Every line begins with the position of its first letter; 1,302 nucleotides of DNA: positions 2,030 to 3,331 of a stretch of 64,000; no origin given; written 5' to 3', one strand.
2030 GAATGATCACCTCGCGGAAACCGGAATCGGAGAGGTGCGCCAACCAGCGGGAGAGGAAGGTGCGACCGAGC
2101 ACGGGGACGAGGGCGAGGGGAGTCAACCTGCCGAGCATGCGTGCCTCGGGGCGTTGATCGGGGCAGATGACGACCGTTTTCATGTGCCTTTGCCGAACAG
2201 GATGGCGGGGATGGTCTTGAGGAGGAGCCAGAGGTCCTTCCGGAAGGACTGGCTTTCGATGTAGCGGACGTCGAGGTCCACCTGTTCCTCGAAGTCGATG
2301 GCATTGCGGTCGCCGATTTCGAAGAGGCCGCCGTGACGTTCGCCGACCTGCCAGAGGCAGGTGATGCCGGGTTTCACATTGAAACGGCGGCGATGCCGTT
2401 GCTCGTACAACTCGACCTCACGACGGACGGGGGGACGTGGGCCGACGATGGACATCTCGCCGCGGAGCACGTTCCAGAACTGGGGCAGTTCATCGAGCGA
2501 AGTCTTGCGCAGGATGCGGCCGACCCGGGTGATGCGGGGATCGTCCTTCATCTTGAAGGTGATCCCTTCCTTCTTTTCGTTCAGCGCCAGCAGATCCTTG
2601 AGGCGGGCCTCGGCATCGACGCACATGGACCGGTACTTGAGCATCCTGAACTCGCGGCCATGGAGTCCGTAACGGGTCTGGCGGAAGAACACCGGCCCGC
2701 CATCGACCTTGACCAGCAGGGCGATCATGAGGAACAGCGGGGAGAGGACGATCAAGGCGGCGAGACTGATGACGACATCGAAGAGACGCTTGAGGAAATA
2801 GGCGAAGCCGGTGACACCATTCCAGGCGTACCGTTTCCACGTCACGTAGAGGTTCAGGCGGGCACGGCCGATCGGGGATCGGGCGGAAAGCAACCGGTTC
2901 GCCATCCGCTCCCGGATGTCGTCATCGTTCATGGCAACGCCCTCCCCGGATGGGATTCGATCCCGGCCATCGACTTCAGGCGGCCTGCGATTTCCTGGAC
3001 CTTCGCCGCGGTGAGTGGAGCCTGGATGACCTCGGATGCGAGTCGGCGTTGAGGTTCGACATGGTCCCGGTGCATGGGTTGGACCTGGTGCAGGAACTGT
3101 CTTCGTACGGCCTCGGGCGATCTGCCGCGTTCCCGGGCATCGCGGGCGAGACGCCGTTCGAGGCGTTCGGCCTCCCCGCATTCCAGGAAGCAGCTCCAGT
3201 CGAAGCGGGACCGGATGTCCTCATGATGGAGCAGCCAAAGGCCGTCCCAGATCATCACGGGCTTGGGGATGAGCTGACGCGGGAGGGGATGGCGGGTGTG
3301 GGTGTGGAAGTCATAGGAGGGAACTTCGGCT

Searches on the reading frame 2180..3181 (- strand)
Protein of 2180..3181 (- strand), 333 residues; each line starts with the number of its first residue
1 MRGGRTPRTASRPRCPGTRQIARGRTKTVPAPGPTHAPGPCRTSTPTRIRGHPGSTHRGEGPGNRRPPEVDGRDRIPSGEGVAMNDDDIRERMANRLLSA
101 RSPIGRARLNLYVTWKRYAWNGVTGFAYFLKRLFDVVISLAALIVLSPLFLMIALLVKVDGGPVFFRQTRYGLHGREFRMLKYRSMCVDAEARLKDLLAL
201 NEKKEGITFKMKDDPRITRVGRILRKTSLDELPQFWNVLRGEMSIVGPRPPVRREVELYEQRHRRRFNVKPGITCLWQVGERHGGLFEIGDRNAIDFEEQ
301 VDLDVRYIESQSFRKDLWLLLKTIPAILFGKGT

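Call 12: search_protein_families(library=pfam, proteins=[window:2180-3181:-], max_evalue=0.001)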
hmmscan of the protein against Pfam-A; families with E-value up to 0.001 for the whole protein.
window:2180-3181:- (333 aa): 1 family
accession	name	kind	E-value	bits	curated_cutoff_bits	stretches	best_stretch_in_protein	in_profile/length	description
PF02397.22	Bac_transf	-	4.9e-68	228.6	27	1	131-328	1-178/179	Bacterial sugar transferase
